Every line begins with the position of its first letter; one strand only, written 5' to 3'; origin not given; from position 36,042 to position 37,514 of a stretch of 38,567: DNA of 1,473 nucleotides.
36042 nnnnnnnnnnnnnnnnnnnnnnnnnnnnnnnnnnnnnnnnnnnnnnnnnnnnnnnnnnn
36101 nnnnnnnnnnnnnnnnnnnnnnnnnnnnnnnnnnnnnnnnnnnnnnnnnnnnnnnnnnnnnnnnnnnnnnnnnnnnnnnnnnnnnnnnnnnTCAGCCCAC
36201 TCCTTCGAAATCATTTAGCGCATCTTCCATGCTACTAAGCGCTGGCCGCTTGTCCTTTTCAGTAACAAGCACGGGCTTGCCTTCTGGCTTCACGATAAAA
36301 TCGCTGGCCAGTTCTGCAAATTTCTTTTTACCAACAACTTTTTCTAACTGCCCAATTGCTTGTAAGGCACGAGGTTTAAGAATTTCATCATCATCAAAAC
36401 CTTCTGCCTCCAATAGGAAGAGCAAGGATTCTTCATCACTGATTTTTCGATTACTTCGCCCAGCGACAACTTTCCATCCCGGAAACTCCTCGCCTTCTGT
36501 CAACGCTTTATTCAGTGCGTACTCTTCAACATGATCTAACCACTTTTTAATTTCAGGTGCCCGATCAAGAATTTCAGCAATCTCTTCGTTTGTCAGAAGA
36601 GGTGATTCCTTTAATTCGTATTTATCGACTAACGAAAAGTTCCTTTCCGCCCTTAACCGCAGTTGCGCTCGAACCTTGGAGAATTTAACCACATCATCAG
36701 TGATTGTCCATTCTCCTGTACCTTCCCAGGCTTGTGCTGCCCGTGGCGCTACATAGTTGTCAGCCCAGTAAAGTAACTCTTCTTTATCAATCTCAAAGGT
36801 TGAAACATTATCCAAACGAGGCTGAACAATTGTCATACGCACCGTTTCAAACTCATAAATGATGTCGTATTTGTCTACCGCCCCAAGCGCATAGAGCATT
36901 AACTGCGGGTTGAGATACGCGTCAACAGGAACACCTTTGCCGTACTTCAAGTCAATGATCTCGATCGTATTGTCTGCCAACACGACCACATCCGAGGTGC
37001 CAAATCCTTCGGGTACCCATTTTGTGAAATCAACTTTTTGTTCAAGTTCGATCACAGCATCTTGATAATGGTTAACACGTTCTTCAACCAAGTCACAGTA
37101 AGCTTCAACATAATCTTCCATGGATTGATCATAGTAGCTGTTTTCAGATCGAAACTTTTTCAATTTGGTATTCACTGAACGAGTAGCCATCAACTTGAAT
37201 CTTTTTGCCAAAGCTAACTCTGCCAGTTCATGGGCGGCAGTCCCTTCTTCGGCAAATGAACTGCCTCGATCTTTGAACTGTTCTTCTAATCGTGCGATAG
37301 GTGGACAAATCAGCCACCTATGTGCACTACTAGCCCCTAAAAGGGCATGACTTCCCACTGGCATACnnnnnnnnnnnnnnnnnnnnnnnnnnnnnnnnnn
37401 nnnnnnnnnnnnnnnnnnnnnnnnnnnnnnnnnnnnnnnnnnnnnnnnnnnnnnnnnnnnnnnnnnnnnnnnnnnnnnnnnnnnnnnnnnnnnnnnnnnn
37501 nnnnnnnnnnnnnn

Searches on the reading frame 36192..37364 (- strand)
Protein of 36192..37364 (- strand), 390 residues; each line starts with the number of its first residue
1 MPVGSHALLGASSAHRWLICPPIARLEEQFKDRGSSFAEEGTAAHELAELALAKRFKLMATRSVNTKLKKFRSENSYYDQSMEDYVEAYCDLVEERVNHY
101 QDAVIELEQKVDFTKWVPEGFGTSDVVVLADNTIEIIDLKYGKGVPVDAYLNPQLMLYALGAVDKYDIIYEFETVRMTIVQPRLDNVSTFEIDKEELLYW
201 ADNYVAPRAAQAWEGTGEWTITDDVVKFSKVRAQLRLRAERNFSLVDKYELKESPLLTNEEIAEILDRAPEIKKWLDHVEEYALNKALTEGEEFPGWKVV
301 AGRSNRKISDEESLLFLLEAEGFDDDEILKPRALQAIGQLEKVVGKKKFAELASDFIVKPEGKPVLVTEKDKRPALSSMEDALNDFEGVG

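Call 9: search_protein_families(library=pfam, proteins=[window:36192-37364:-], max_evalue=0.01)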
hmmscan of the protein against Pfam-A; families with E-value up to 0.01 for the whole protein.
window:36192-37364:- (390 aa): 3 families
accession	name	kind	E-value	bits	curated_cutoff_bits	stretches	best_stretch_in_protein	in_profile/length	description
PF10926.14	DUF2800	-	2.2e-142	475.1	21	1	6-374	1-368/368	Protein of unknown function (DUF2800)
PF12705.13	PDDEXK_1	-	1.6e-07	31.9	22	1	18-188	11-195/247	PD-(D/E)XK nuclease superfamily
PF23432.1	DUF7118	-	0.0058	16.3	27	1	22-112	163-252/357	Domain of unknown function (DUF7118)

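Call 10: search_protein_families(library=phrogs, proteins=[window:36192-37364:-], max_evalue=0.001)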
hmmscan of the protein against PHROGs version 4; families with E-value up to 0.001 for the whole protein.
window:36192-37364:- (390 aa): 2 families
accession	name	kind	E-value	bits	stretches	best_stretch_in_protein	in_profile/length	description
phrog_69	-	DNA, RNA and nucleotide metabolism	1.3e-141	474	1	1-388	82-475/501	exonuclease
phrog_3953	-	DNA, RNA and nucleotide metabolism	2.4e-29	103.3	1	4-197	11-170/186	exonuclease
